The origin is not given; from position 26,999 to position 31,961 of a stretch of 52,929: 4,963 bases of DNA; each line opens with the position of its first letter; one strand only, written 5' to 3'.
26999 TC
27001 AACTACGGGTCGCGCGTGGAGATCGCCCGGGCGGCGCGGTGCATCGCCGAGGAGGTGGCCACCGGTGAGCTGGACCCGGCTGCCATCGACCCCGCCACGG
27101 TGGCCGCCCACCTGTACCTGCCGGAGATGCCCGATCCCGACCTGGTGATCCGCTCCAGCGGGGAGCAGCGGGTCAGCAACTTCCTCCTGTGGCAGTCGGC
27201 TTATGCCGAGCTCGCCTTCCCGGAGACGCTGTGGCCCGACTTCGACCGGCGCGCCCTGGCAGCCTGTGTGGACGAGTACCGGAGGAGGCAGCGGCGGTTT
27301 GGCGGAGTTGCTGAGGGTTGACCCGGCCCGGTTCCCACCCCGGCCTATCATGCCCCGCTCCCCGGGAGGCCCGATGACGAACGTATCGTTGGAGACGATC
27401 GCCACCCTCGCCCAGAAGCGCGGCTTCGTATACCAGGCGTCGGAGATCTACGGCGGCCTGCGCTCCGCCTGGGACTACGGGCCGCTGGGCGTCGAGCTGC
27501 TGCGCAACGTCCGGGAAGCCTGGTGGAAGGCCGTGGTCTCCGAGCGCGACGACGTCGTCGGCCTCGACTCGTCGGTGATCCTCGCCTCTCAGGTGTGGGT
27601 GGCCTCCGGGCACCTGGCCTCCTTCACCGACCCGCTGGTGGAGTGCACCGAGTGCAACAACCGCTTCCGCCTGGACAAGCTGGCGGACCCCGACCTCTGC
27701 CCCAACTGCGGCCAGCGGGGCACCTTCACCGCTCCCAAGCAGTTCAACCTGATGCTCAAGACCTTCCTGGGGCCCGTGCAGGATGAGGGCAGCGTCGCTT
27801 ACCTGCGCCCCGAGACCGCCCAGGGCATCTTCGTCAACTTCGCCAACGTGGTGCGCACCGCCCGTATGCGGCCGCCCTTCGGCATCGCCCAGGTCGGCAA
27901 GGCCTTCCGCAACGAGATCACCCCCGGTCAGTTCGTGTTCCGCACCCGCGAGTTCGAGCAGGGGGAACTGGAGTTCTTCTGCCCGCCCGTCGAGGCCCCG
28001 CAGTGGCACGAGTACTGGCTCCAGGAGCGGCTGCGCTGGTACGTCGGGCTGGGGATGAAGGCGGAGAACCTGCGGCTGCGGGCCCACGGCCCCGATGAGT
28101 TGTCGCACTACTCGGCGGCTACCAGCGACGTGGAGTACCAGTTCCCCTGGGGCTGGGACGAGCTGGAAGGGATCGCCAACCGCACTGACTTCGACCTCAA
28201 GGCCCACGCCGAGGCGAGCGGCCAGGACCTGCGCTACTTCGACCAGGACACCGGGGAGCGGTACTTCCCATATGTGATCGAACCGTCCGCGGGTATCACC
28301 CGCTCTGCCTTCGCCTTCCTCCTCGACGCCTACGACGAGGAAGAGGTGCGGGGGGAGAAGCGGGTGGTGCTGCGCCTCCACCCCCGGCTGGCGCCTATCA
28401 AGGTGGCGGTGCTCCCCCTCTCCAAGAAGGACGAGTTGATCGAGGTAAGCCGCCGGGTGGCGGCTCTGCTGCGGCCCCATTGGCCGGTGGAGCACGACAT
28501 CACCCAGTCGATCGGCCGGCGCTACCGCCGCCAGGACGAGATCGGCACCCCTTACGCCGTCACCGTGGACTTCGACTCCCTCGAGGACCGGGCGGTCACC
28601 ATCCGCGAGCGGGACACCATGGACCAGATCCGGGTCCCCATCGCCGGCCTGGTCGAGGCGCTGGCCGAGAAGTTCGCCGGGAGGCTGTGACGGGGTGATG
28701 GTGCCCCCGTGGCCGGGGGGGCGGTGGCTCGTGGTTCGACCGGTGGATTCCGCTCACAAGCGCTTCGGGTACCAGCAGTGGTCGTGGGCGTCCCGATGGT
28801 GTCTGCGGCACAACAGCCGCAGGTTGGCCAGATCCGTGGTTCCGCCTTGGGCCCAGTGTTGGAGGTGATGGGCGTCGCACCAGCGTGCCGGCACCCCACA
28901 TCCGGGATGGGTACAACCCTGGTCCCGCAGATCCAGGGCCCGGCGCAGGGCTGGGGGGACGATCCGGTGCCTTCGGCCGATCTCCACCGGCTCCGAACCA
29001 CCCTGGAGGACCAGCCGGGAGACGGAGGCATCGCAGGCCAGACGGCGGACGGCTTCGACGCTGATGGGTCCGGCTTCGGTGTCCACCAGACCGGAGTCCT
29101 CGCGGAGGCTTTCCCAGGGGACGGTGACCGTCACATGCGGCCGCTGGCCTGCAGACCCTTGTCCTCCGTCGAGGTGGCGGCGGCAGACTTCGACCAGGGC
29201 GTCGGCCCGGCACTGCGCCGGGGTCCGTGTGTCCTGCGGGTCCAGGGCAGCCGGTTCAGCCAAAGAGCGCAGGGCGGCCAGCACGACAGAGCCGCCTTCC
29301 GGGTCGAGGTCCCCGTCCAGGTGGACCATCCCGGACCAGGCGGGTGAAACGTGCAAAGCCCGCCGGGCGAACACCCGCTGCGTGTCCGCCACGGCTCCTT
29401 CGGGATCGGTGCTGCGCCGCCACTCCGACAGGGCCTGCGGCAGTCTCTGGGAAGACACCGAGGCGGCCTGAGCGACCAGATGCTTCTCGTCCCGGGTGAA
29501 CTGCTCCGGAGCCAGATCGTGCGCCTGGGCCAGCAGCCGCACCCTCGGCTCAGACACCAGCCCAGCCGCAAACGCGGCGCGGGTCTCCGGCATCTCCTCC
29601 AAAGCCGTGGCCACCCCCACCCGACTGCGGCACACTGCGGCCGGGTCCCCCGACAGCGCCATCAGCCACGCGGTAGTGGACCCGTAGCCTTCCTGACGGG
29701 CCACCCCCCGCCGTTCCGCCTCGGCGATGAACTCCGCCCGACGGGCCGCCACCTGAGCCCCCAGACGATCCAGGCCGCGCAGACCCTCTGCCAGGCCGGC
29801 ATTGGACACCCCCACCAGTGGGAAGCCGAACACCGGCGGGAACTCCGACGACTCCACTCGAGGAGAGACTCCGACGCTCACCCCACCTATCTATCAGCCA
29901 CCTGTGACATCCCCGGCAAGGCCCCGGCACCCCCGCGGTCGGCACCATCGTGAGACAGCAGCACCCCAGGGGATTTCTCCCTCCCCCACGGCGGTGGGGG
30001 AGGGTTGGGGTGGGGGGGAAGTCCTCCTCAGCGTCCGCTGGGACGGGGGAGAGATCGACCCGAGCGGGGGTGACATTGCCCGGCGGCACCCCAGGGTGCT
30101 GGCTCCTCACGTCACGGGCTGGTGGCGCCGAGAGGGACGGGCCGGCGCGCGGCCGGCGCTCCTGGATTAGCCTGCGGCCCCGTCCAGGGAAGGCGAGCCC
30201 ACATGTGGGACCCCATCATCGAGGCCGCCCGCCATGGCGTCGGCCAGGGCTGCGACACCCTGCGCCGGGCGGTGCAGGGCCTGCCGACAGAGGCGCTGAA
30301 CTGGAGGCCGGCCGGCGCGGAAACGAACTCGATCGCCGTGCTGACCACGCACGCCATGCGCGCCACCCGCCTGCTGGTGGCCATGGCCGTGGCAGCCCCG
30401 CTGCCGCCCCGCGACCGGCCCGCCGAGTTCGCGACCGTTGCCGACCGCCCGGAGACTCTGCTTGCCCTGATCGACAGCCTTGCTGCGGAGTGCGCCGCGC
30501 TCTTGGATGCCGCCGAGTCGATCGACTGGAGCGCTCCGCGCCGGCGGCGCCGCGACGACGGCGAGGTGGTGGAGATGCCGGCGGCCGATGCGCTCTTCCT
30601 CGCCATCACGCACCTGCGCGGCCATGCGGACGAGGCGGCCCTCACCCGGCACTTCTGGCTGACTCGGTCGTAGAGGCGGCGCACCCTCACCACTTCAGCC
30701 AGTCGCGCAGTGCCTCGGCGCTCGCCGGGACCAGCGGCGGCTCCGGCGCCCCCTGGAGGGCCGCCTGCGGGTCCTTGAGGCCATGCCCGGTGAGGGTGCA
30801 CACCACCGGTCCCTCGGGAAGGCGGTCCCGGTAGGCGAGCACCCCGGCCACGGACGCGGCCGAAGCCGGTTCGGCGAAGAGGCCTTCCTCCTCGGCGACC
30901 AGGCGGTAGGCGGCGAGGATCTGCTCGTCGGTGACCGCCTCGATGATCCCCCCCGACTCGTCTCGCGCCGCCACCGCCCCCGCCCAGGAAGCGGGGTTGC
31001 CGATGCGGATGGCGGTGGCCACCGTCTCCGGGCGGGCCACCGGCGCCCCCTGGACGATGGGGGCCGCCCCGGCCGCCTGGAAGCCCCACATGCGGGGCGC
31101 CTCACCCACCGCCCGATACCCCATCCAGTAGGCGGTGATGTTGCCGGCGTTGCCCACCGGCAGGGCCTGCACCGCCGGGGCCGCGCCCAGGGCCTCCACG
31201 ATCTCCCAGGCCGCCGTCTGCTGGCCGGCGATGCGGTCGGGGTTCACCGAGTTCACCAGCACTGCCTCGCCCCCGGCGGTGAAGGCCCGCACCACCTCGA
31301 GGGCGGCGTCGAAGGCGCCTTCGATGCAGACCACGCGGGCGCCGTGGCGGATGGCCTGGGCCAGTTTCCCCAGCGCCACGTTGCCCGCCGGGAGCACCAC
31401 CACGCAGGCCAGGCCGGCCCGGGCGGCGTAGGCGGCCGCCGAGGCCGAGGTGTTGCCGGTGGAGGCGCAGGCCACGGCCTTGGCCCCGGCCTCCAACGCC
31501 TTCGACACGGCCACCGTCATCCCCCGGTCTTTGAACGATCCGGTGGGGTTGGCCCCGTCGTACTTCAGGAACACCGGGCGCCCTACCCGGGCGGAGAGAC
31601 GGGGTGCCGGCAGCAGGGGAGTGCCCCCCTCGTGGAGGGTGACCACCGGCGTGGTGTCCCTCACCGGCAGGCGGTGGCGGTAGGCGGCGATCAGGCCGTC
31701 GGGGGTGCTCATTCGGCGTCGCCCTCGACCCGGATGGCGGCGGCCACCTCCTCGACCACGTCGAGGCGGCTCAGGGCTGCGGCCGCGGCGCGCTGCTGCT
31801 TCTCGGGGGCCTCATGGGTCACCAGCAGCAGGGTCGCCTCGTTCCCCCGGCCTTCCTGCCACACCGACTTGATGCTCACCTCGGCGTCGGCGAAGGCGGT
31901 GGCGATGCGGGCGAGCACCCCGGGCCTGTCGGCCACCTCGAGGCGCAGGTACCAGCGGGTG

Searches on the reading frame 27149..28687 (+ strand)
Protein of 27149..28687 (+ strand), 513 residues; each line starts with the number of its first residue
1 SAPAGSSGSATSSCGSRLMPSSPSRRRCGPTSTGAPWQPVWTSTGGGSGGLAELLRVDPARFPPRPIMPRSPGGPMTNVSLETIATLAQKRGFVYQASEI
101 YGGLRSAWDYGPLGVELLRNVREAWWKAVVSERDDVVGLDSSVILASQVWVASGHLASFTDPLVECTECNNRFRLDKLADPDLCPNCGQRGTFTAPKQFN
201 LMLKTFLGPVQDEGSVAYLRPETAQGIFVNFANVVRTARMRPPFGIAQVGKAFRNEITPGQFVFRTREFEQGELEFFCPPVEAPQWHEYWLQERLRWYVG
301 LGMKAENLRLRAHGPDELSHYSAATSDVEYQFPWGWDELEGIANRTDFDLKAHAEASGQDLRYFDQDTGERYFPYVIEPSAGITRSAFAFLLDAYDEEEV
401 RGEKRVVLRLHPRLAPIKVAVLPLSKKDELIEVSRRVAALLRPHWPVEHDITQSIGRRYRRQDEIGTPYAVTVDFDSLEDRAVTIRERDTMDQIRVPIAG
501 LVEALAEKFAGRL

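Call 24: search_protein_families(library=pfam, proteins=[window:27149-28687:+], max_evalue=0.00001)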
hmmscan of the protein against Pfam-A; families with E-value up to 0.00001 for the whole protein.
window:27149-28687:+ (513 aa): 2 families
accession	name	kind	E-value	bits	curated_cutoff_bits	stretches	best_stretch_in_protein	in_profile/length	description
PF03129.25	HGTP_anticodon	-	1.8e-19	70.1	21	1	418-507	1-93/94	Anticodon binding domain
PF00587.30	tRNA-synt_2b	-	2.3e-08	34.8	29.3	1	213-386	7-171/179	tRNA synthetase class II core domain (G, H, P, S and T)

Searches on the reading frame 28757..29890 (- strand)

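Call 24: search_protein_families(library=pfam, proteins=[window:28757-29890:-], max_evalue=0.00001)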
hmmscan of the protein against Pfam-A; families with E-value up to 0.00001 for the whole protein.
window:28757-29890:- (378 aa): 1 family
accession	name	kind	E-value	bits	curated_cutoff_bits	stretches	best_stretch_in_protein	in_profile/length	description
PF02720.22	DUF222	-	3.4e-34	119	24.4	1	45-323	12-306/306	Domain of unknown function (DUF222)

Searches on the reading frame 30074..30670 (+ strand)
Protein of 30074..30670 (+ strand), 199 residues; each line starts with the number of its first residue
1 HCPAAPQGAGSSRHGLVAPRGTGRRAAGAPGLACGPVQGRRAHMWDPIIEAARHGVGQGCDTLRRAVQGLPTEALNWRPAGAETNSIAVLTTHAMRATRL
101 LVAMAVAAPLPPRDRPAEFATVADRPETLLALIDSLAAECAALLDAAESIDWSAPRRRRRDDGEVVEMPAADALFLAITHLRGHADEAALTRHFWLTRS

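Call 24: search_protein_families(library=pfam, proteins=[window:30074-30670:+], max_evalue=0.00001)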
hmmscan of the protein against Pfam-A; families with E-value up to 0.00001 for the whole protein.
window:30074-30670:+ (199 aa): 1 family
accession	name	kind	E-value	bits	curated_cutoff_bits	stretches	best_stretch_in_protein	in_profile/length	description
PF12867.12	DinB_2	-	1.5e-11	45.3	24.8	1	61-185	7-125/128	DinB superfamily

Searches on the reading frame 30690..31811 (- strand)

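Call 24: search_protein_families(library=pfam, proteins=[window:30690-31811:-], max_evalue=0.00001)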
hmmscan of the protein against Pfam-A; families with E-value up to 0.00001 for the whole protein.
window:30690-31811:- (374 aa): 1 family
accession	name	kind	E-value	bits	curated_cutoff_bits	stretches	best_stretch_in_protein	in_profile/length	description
PF00291.31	PALP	-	1.8e-72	244.6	35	1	57-342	1-295/295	Pyridoxal-phosphate dependent enzyme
